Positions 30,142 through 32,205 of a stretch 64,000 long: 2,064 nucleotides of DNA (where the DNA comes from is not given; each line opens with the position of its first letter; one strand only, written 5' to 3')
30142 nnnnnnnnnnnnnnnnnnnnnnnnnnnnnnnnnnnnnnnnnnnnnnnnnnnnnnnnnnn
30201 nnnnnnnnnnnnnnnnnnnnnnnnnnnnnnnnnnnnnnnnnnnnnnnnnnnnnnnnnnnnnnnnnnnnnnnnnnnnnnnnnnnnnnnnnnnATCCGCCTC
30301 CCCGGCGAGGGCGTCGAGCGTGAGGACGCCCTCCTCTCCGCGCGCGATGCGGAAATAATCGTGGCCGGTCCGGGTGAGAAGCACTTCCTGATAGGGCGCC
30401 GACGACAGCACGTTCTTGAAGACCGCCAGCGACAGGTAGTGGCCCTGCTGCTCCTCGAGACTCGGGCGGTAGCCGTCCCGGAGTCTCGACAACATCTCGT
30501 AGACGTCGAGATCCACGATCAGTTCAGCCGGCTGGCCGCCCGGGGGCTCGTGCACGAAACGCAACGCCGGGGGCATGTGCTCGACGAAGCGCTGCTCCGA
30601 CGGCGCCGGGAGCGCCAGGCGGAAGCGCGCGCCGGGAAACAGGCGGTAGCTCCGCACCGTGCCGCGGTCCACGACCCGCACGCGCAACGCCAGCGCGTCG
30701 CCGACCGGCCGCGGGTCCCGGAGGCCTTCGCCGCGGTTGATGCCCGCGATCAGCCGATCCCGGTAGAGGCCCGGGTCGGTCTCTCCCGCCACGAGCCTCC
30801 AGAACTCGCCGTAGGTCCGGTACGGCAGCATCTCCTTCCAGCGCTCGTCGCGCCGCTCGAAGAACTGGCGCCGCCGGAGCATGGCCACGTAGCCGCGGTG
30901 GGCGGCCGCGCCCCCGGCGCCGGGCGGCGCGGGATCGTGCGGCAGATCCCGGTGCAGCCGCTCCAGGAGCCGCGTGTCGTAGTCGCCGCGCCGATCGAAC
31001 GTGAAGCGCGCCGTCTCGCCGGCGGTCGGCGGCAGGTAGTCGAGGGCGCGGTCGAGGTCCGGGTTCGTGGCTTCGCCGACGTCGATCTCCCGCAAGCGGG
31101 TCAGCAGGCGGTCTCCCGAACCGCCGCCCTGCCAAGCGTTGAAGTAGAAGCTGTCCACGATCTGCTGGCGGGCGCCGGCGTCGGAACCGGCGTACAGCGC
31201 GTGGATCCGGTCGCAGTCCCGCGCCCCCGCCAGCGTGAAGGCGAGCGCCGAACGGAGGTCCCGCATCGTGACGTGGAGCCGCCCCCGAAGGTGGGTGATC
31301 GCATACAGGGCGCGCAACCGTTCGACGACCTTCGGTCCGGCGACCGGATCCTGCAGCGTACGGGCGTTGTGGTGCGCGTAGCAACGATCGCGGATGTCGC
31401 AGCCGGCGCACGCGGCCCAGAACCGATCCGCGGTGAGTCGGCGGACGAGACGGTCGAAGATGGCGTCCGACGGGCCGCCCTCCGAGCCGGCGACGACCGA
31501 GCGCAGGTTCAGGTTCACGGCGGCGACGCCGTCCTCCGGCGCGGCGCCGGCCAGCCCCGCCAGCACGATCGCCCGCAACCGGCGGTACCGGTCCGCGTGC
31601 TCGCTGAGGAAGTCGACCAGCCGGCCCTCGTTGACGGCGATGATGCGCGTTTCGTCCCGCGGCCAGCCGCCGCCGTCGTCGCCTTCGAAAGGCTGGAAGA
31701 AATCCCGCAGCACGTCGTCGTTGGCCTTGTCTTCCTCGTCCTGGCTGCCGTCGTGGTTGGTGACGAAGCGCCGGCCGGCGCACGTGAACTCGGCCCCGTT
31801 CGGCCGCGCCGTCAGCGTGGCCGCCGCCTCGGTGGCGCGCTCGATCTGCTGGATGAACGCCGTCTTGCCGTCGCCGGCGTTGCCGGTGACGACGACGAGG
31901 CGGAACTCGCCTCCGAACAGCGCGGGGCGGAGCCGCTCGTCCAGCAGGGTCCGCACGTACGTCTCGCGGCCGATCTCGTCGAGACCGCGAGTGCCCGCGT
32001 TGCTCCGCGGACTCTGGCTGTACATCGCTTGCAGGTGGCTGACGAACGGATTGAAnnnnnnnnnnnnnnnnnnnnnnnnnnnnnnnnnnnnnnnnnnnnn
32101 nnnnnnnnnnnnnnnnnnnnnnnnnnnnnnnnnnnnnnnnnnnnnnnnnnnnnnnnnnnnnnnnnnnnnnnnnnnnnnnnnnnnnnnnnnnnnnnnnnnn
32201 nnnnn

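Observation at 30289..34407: Single polypeptide fusing a NERD domain, a degenerate kinase, a canonical Hanks kinase and a P-loop NTPase with a Cys/His cluster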

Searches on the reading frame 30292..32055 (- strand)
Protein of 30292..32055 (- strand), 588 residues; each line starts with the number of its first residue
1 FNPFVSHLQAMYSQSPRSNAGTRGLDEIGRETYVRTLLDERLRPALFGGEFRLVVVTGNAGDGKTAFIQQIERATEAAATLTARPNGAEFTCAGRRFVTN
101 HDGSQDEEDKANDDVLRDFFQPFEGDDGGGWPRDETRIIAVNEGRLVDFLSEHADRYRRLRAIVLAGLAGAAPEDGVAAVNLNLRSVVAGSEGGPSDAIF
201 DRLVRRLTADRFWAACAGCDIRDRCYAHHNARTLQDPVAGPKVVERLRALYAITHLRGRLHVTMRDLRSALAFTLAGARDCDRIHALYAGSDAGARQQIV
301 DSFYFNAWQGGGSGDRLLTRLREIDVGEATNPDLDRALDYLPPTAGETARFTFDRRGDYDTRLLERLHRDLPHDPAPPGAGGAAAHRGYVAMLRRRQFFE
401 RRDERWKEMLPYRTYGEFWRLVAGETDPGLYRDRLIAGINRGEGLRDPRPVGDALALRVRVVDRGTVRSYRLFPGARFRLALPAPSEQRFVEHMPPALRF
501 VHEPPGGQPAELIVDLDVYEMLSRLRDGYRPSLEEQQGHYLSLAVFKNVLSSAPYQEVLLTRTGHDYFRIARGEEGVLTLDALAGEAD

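Call 31: search_solved_structures(query=window:30292-32055:-, max_evalue=10, show_alignments=2)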
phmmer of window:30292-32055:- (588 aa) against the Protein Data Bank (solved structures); distinct sequences matched with E-value up to 10: 1.
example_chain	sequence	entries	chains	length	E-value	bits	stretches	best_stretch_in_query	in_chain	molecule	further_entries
2jtq_A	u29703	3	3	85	1.9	9.9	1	247-317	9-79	Phage shock protein E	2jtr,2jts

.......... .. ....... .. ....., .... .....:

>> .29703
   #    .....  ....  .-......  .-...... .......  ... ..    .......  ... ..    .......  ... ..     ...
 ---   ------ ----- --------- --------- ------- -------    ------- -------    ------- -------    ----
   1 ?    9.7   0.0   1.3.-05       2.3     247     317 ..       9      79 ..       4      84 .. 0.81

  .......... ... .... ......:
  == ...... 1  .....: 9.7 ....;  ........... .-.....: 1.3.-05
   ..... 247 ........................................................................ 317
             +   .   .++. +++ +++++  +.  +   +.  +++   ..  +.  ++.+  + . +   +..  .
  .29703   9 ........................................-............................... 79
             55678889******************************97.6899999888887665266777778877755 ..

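Call 34: search_protein_families(library=padloc, proteins=[window:30292-32055:-], max_evalue=1)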
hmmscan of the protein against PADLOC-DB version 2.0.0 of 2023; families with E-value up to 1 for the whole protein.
window:30292-32055:- (588 aa): 8 families
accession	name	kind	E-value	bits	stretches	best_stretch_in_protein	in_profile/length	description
PDLC02795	SspF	-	9.2e-25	85.3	1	33-287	37-271/560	SspF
PDLC02796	SspF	-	3.7e-20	70.4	2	46-308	43-284/525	SspF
PDLC02793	SspF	-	9.8e-19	65.2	1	10-441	15-454/600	SspF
PDLC02672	DndF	-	2.4e-07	27.8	2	510-550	507-546/558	DndF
PDLC02673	DndF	-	0.00015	18.7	1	508-537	481-510/548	DndF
PDLC02794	SspF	-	0.00042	17.1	1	8-280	13-282/572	SspF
PDLC02674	DndF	-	0.0036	14.2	1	511-559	460-508/530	DndF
PDLC02797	SspF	-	0.0093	12.4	1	50-153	56-151/568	SspF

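Call 38: search_protein_representatives(protein=window:30292-32055:-)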
Query: 588 residues. Proteins with E-value up to 0.001 (for the whole library): 972; up to 1e-10: 646; up to 1e-30: 301. The best 150 are listed.
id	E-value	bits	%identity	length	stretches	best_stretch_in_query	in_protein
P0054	1.2e-286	968.3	75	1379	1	2-585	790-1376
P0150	4.4e-204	695.7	56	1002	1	1-585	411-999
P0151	1.9e-196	670.4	56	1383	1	2-585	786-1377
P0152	1.2e-191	654.5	54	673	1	2-582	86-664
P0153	2.1e-191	653.7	53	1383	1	2-585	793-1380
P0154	2.0e-176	604.3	53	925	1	2-586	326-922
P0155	1.8e-172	591.3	53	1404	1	2-585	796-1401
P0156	1.7e-170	584.7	49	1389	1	2-583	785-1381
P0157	2.9e-165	567.5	48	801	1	2-580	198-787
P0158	6.1e-163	559.8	51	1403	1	2-581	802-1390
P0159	6.5e-163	559.7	51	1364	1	2-580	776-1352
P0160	2.5e-161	554.5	50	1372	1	2-581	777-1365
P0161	1.3e-159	548.8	51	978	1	2-586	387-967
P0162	3.3e-159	547.5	50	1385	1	2-581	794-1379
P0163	1.1e-154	532.5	45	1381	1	2-583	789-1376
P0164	2.0e-151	521.8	49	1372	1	2-585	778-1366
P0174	1.5e-119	416.5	43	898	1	2-580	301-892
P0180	1.0e-112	393.9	43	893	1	1-578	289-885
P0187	5.1e-103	361.9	40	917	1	1-579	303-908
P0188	9.3e-102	357.7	36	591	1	1-574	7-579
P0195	8.6e-97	341.3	39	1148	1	2-576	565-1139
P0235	1.8e-74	267.6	34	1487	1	5-577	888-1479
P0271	2.2e-57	211.2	40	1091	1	3-341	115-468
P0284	5.9e-53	196.6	30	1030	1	2-576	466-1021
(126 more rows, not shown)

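Call 39: predict_structure(alignment_id=A2)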
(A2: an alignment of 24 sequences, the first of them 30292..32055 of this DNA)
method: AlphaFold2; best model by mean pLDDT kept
length: 588 residues; sequences in the alignment: 24
mean_pLDDT: 72.2   pTM: 0.68
mean pLDDT of the five models: 72.2, 69.7, 64.9, 58.8, 56.7
residues with pLDDT >= 90: 75; 70-90: 296; 50-70: 128; < 50: 89
segments of 3 or more residues with pLDDT < 50: 15-22, 186-191, 326-378, 463-465, 486-491, 586-588
pLDDT, mean of each block of 10 residues (from residue 1): 80 49 59 70 84 80 73 81 88 91 74 88 86 91 87 92 83 84 53 57 86 89 88 86 81 70 69 81 89 81 60 59 51 40 30 35 45 46 58 67 72 82 85 91 77 81 59 90 61 72 81 86 80 55 73 69 60 69 54
secondary structure, 60 per line:
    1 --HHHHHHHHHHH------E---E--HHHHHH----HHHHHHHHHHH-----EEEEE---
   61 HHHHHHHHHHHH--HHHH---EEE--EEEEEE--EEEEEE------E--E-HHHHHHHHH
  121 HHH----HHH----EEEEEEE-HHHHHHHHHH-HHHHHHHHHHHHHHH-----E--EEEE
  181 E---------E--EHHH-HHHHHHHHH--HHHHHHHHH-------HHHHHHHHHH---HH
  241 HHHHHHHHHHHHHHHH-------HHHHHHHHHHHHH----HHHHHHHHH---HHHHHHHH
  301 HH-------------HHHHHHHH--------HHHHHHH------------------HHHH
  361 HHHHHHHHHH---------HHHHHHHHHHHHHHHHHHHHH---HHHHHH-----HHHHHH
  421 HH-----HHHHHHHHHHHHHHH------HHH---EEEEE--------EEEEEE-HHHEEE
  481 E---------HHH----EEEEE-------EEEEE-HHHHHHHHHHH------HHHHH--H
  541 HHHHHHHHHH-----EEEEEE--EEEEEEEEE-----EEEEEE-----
elements in order: H3-13 H27-32 H37-47 E53-57 H61-72 H75-78 E82-84 E87-92 E95-100 H112-123 E135-141 H143-152 H154-168 E177-181 H199-207 H210-218 H226-235 H239-256 H264-276 H281-289 H293-302 H316-323 H332-338 H357-370 H380-400 H404-409 H415-422 H428-442 E455-459 E468-473 E478-481 E498-502 E510-514 H516-526 H533-537 H540-550 E556-561 E564-572 E578-583

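Call 42: search_protein_families(library=pfam, proteins=[P0150, P0154, P0174, P0180, P0187, P0195, P0235, P0188, P0284, P0271], max_evalue=0.001)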
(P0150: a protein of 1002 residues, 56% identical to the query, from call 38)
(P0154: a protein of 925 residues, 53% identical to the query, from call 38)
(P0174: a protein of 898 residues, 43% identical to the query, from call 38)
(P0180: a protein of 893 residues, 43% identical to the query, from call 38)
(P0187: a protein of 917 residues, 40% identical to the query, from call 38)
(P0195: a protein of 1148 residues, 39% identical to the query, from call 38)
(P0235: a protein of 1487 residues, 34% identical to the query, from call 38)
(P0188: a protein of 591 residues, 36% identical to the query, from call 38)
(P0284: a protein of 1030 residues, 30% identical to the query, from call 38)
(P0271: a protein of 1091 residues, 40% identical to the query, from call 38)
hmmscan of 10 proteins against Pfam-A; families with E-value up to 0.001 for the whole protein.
P0150 (1002 aa): 3 families
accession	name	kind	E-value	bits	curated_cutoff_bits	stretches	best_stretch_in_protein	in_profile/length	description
PF00069.31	Pkinase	-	8.3e-35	120.9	31.7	1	127-367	2-253/263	Protein kinase domain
PF07714.23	PK_Tyr_Ser-Thr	-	1.6e-18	67.4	23.1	1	154-365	32-248/258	Protein tyrosine and serine/threonine kinase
PF01636.29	APH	-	2.3e-06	28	23.2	0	160-241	27-109/239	Phosphotransferase enzyme family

P0154 (925 aa): 3 families
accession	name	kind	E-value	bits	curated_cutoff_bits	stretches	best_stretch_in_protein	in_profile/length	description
PF00069.31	Pkinase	-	2.4e-12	47.3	31.7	1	111-290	71-254/263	Protein kinase domain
PF01636.29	APH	-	5.8e-05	23.4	23.2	0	53-155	13-109/239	Phosphotransferase enzyme family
PF07714.23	PK_Tyr_Ser-Thr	-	0.00017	21.4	23.1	1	109-247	72-207/258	Protein tyrosine and serine/threonine kinase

P0174 (898 aa): 4 families
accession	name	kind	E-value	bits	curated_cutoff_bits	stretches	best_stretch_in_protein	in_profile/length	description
PF00069.31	Pkinase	-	8.5e-38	130.7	31.7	1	24-262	2-258/263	Protein kinase domain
PF07714.23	PK_Tyr_Ser-Thr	-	3.8e-21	76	23.1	1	25-256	3-249/258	Protein tyrosine and serine/threonine kinase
PF17667.7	Pkinase_fungal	-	0.00058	19.1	24.1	0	136-184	305-363/387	Fungal protein kinase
PF13191.12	AAA_16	-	0.0006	20.8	32.6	0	344-381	18-56/167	AAA ATPase domain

P0180 (893 aa): 3 families
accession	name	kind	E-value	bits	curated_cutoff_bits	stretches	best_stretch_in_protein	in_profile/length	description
PF00069.31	Pkinase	-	1.5e-46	159.4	31.7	1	16-218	1-212/263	Protein kinase domain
PF07714.23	PK_Tyr_Ser-Thr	-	8.1e-24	84.8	23.1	1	18-209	3-208/258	Protein tyrosine and serine/threonine kinase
PF17667.7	Pkinase_fungal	-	0.00085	18.6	24.1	0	117-178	292-364/387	Fungal protein kinase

P0187 (917 aa): 4 families
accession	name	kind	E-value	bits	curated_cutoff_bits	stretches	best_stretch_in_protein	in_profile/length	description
PF00069.31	Pkinase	-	3.5e-33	115.5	31.7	2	138-222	113-200/263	Protein kinase domain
PF07714.23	PK_Tyr_Ser-Thr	-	3e-14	53.4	23.1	2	139-224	118-210/258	Protein tyrosine and serine/threonine kinase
PF01636.29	APH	-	5.2e-07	30.1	23.2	1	7-170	7-197/239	Phosphotransferase enzyme family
PF13191.12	AAA_16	-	0.0005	21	32.6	0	344-390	16-61/167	AAA ATPase domain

P0195 (1148 aa): 4 families
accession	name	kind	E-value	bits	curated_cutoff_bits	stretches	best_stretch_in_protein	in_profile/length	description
PF00069.31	Pkinase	-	2.4e-44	152.1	31.7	2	295-490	9-198/263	Protein kinase domain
PF07714.23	PK_Tyr_Ser-Thr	-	5.1e-23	82.1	23.1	2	368-535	76-258/258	Protein tyrosine and serine/threonine kinase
PF01636.29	APH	-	9.8e-07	29.2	23.2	1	410-436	168-195/239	Phosphotransferase enzyme family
PF06293.20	Kdo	-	1.4e-06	28.3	21.3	1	359-436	83-167/207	Lipopolysaccharide kinase (Kdo/WaaP) family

P0235 (1487 aa): 7 families
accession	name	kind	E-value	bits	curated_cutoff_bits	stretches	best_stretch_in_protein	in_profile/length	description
PF00069.31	Pkinase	-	6e-55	186.9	31.7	2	502-743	1-256/263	Protein kinase domain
PF07714.23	PK_Tyr_Ser-Thr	-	4.8e-26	92.1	23.1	2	504-693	3-200/258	Protein tyrosine and serine/threonine kinase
PF08378.17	NERD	-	8.3e-18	65.4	22.1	1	15-127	3-109/111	Nuclease-related domain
PF01636.29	APH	-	4e-10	40.3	23.2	0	516-615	13-110/239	Phosphotransferase enzyme family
PF03109.22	ABC1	-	1.2e-06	28.3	22.9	1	533-647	111-216/244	ABC1 atypical kinase-like domain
PF17667.7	Pkinase_fungal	-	4.4e-05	22.8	24.1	0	616-676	305-376/387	Fungal protein kinase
PF06293.20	Kdo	-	0.00015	21.7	21.3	0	613-648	133-172/207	Lipopolysaccharide kinase (Kdo/WaaP) family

P0188 (591 aa): 0 families

P0284 (1030 aa): 5 families
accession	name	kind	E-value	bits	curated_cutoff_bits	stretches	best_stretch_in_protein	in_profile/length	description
PF00069.31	Pkinase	-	6.5e-53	180.2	31.7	2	196-440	1-258/263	Protein kinase domain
PF07714.23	PK_Tyr_Ser-Thr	-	5e-33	114.9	23.1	2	201-430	6-249/258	Protein tyrosine and serine/threonine kinase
PF17667.7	Pkinase_fungal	-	1.8e-06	27.4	24.1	1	305-360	302-366/387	Fungal protein kinase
PF03109.22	ABC1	-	9.1e-05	22.2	22.9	1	252-339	132-215/244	ABC1 atypical kinase-like domain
PF14531.12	Kinase-like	-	0.00018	21.3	25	0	294-387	150-251/289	Kinase-like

P0271 (1091 aa): 2 families
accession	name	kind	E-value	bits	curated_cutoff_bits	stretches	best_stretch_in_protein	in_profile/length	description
PF00069.31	Pkinase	-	7.5e-52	176.8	31.7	3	951-1076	4-130/263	Protein kinase domain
PF07714.23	PK_Tyr_Ser-Thr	-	1.4e-31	110.1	23.1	2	720-906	62-248/258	Protein tyrosine and serine/threonine kinase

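Call 43: fold_search(model_id=the predicted structure, library=pdb)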
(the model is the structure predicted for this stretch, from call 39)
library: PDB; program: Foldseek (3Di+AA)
matches with E <= 10: 201; with E <= 0.001: 0
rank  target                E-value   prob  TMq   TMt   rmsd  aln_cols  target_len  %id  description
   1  7st9_A                6.0e-02  0.54  0.20  0.22  15.8       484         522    8  Open state of Rad24-RFC:9-1-1 bound to a 5' ss/dsDNA junction (released 2022-03-23)
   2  7stb_A                1.2e-01  0.38  0.20  0.22  23.5       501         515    9  Closed state of Rad24-RFC:9-1-1 bound to a 5' ss/dsDNA junction (released 2022-03-23)
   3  7sgz_B                1.4e-01  0.44  0.19  0.29  13.1       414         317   12  Structure of the yeast Rad24-RFC loader bound to DNA and the closed 9-1-1 clamp (released 2022-03-23)
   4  7tji_I                2.4e-01  0.18  0.16  0.22  17.2       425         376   10  S. cerevisiae ORC bound to 84 bp ARS1 DNA and Cdc6 (state 2) with flexible Orc6 N-terminal domain (released 2022-10-05)
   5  9nc9_D                2.9e-01  0.15  0.13  0.10  22.2       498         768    8  Helical assembly of AVAST5 filament (released 2026-02-18)
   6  5fph_C                3.8e-01  0.07  0.12  0.15  19.0       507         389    9  The GTPase domains of the immunity-related Irga6 dimerize in a parallel head-to-head fashion (released 2016-02-10)
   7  9gi1_c                4.6e-01  0.10  0.15  0.15  19.2       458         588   10  Structure of the S.aureus MecA/ClpC/ClpP degradation system (released 2025-08-20)
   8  6ekk_A                4.8e-01  0.21  0.14  0.21  19.2       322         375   11  Crystal structure of GEF domain of DENND 1A in complex with Rab GTPase Rab35-GDP bound state. (released 2018-10-17)
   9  8rxt_A                5.5e-01  0.12  0.13  0.15  19.6       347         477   11  ComM helicase hexamer in abscence o DNA (released 2024-10-30)
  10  8giy_A                6.1e-01  0.18  0.19  0.27  15.3       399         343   13  E. coli clamp loader with closed clamp (released 2024-03-27)
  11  8yd1_C                6.1e-01  0.13  0.15  0.16  17.5       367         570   13  CryoEM structure of M. tuberculosis ClpC1P1P2 complex bound to bortezomib, conformation 1 (released 2025-03-19)
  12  8dgf_A                6.1e-01  0.11  0.17  0.09  19.2       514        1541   12  Avs4 bound to phage PhiV-1 portal (released 2022-08-03)
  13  7abr_A                6.4e-01  0.12  0.16  0.17  17.2       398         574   11  Cryo-EM structure of B. subtilis ClpC (DWB mutant) hexamer bound to a substrate polypeptide (released 2021-10-06)
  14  8xku_E                7.3e-01  0.10  0.17  0.18  19.1       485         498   13  Cryo-EM structure of the Ycf2-FtsHi motor complex from Arabidopsis in ATP-bound state (released 2024-09-11)
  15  9qh6_B                8.0e-01  0.16  0.17  0.33  12.6       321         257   15  NorQ in complex with NorD VWA domain from Paracoccus denitrificans (released 2026-03-25)
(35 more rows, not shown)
